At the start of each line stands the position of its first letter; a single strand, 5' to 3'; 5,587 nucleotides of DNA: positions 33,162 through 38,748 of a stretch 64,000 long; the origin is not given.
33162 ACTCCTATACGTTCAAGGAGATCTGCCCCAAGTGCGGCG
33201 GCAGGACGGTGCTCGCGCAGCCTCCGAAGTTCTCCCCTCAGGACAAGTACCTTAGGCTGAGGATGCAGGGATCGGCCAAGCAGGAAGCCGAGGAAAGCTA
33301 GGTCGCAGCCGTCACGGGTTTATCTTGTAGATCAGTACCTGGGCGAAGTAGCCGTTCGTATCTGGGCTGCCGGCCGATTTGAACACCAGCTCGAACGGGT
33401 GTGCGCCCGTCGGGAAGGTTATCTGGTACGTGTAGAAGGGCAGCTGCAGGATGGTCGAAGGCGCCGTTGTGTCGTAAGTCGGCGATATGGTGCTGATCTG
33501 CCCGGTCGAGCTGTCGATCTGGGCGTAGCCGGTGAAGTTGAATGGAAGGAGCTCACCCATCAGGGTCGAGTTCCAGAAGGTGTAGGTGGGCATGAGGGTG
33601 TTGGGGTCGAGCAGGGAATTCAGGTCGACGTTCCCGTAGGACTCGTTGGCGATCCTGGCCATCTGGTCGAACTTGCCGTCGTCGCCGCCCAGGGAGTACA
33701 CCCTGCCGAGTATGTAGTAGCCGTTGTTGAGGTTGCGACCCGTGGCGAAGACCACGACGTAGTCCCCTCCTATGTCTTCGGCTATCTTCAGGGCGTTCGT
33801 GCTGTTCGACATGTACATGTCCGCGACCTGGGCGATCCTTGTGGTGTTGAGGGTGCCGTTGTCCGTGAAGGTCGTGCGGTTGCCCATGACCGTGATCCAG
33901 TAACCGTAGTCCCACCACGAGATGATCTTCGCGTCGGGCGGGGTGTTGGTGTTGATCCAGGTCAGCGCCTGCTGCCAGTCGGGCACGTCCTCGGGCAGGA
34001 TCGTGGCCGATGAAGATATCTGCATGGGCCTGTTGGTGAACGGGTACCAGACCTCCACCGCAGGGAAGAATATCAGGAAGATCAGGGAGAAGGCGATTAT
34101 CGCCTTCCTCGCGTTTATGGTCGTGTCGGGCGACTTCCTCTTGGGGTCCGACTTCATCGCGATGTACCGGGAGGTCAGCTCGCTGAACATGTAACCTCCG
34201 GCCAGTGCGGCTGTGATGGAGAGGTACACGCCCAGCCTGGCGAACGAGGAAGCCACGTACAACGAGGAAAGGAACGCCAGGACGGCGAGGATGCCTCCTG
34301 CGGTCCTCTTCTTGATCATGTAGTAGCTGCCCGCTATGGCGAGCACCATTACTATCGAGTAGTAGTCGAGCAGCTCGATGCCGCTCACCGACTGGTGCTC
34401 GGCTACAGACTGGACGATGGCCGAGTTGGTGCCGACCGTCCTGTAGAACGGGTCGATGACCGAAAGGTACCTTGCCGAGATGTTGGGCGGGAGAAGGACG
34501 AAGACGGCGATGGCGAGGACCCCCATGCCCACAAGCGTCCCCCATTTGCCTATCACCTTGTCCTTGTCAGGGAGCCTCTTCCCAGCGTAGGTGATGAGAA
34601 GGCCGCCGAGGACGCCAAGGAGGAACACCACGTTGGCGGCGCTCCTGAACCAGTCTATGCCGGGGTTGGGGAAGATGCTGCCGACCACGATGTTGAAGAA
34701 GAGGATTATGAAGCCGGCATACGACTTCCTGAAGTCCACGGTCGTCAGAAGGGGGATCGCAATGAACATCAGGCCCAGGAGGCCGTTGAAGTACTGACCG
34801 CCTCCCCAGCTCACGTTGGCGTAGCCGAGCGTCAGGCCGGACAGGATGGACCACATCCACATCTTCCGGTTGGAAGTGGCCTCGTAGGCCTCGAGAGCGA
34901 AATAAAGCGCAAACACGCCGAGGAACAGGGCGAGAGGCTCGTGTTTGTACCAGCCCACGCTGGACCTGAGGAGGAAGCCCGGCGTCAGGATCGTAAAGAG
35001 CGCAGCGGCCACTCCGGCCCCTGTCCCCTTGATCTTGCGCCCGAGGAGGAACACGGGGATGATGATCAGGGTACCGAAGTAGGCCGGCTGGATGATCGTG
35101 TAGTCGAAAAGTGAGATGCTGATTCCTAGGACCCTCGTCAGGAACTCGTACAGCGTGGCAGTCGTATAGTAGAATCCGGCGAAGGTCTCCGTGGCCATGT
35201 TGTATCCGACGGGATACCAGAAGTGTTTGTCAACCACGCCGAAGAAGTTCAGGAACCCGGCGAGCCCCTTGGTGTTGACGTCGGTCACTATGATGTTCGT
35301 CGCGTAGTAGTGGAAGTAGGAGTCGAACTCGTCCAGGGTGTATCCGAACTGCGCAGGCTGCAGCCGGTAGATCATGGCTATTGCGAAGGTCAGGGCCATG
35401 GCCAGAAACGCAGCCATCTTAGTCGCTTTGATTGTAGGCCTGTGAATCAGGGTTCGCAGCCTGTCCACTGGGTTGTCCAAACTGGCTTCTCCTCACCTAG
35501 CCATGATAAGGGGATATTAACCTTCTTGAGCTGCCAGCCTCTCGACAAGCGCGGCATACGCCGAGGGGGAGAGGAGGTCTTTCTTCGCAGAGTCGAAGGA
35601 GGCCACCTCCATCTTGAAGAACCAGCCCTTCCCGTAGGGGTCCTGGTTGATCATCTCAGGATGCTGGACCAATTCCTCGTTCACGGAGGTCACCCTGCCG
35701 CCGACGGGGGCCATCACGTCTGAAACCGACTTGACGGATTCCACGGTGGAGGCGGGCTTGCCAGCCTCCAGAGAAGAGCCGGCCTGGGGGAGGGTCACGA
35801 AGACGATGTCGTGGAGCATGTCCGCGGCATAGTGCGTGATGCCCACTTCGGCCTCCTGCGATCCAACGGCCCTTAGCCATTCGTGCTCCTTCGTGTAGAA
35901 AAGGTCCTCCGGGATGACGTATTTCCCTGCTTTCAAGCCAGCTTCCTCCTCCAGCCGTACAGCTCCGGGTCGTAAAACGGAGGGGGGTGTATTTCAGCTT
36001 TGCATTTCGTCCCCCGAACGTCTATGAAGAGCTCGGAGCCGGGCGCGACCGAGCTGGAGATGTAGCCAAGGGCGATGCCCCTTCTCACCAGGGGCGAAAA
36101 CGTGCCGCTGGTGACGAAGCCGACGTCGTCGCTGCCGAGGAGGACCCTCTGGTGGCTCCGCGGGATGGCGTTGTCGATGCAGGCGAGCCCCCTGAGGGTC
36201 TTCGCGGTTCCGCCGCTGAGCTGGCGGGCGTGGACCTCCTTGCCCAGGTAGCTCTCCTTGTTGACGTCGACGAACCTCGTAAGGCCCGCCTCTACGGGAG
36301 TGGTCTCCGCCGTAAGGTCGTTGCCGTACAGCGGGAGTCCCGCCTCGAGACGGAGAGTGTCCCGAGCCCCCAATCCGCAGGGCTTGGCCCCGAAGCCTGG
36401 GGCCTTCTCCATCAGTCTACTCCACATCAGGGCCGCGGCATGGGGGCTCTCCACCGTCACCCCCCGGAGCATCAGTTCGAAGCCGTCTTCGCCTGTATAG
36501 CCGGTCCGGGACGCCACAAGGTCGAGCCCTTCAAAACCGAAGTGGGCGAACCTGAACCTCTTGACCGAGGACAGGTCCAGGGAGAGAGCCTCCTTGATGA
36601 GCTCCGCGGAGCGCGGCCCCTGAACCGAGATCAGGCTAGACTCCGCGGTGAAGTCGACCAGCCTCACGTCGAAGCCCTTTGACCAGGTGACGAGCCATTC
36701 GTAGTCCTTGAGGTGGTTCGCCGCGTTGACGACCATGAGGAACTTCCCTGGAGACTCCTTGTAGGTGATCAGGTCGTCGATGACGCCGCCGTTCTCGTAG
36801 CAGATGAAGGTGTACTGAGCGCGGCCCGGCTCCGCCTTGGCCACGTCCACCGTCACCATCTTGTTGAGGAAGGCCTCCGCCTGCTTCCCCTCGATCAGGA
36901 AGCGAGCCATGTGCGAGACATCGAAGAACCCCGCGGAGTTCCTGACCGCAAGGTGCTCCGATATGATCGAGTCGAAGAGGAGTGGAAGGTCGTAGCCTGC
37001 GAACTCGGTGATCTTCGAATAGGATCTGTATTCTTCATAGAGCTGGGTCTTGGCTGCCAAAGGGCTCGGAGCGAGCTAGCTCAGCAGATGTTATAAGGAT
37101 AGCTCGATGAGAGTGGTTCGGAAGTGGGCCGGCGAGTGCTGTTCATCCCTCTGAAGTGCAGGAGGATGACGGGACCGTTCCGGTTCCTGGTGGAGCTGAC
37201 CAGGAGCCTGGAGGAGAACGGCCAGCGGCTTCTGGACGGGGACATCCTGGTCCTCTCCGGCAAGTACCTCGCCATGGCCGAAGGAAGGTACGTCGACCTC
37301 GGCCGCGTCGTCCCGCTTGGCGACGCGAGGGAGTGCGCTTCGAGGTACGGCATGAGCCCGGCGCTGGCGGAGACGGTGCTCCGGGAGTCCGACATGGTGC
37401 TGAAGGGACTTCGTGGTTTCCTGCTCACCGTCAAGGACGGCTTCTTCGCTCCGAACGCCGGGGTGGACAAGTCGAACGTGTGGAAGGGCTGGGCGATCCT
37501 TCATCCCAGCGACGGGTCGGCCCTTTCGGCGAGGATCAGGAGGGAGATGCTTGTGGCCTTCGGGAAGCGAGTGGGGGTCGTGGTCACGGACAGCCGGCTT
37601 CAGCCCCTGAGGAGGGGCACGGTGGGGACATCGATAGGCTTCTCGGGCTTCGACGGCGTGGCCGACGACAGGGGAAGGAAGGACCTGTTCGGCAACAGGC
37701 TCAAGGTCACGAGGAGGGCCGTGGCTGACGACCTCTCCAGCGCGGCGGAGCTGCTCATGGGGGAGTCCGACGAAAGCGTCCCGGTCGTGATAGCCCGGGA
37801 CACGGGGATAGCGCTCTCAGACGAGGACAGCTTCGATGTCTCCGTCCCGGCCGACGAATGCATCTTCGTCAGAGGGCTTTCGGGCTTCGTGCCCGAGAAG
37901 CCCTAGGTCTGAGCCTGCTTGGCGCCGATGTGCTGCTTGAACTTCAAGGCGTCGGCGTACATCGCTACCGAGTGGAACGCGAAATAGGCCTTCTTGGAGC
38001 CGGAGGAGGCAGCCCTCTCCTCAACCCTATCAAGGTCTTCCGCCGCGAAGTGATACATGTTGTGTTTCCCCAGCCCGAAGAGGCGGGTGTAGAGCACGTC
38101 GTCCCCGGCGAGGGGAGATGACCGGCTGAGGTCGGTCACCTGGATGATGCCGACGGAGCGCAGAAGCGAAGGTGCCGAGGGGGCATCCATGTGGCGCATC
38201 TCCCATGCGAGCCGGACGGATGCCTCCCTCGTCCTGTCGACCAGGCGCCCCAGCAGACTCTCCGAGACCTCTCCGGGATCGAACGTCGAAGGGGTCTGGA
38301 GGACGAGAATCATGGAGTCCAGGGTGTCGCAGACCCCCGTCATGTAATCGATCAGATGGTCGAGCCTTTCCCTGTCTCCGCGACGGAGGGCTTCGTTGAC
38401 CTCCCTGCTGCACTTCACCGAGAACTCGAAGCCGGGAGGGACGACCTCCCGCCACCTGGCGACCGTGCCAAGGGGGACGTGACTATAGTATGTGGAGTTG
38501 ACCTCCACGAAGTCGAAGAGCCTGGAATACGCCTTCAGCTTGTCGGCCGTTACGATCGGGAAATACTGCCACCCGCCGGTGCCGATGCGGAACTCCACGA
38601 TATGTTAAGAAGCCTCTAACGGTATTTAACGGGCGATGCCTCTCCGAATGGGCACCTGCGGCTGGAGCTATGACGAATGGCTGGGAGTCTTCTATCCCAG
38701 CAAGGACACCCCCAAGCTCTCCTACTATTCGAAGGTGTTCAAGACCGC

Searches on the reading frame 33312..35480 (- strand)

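Call 34: search_protein_families(library=pfam, proteins=[window:33312-35480:-], max_evalue=0.00001)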
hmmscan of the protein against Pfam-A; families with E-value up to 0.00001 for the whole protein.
window:33312-35480:- (722 aa): 1 family
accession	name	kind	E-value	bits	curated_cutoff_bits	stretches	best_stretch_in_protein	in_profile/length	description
PF02516.20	STT3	-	6.2e-22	79.1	24.5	1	45-265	25-230/405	Oligosaccharyl transferase STT3, N-terminal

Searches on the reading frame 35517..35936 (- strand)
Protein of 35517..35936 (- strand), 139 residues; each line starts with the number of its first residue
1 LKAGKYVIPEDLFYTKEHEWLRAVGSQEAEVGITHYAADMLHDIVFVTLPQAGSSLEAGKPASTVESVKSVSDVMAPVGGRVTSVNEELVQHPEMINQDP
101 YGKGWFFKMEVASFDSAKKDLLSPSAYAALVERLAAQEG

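Call 34: search_protein_families(library=pfam, proteins=[window:35517-35936:-], max_evalue=0.00001)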
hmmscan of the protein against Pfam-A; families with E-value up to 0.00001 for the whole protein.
window:35517-35936:- (139 aa): 1 family
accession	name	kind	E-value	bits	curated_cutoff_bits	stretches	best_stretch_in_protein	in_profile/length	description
PF01597.25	GCV_H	-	9.3e-39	132.5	22.2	1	13-132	2-120/122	Glycine cleavage H-protein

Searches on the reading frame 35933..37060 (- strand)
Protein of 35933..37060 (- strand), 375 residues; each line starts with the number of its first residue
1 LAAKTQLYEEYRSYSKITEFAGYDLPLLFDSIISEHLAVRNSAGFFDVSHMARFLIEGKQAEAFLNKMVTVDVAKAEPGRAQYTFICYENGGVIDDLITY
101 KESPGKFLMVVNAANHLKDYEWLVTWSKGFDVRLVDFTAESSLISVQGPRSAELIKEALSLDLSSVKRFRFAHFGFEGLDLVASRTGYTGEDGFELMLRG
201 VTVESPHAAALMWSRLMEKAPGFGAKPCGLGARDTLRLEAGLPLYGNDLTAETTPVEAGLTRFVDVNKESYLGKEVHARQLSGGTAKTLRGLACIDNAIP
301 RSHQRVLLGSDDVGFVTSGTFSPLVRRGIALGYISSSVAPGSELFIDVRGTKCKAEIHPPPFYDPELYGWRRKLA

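Call 34: search_protein_families(library=pfam, proteins=[window:35933-37060:-], max_evalue=0.00001)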
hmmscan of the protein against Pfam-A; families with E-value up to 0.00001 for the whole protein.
window:35933-37060:- (375 aa): 2 families
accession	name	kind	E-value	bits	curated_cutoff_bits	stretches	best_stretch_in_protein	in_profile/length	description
PF01571.26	GCV_T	-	4.3e-83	278.9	25.6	1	15-262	10-254/255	Aminomethyltransferase folate-binding domain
PF08669.17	GCV_T_C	-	2.1e-19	69.6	25.9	1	287-364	1-80/80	Glycine cleavage T-protein C-terminal barrel domain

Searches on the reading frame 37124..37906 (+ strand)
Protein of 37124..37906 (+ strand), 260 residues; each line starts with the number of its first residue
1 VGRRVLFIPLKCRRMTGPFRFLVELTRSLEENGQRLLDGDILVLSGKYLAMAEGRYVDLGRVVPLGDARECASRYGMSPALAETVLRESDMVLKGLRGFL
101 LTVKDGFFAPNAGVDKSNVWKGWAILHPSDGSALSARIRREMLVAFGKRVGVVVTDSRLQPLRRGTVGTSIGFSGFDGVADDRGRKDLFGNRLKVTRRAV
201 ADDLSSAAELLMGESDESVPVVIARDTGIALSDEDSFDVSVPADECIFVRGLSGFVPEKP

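Call 34: search_protein_families(library=pfam, proteins=[window:37124-37906:+], max_evalue=0.00001)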
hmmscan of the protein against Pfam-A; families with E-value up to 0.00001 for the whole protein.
window:37124-37906:+ (260 aa): 1 family
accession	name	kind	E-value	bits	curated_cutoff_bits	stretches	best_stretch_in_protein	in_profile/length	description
PF01996.21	F420_ligase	-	3.5e-59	200.4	25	1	26-226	18-218/218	F420-0:Gamma-glutamyl ligase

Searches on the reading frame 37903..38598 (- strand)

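Call 34: search_protein_families(library=pfam, proteins=[window:37903-38598:-], max_evalue=0.00001)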
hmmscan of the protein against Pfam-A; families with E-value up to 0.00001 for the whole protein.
window:37903-38598:- (231 aa): 1 family
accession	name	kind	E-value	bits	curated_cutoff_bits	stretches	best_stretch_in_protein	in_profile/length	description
PF01904.24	DUF72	-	2.2e-26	93.7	25.3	1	17-217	7-211/217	Protein of unknown function DUF72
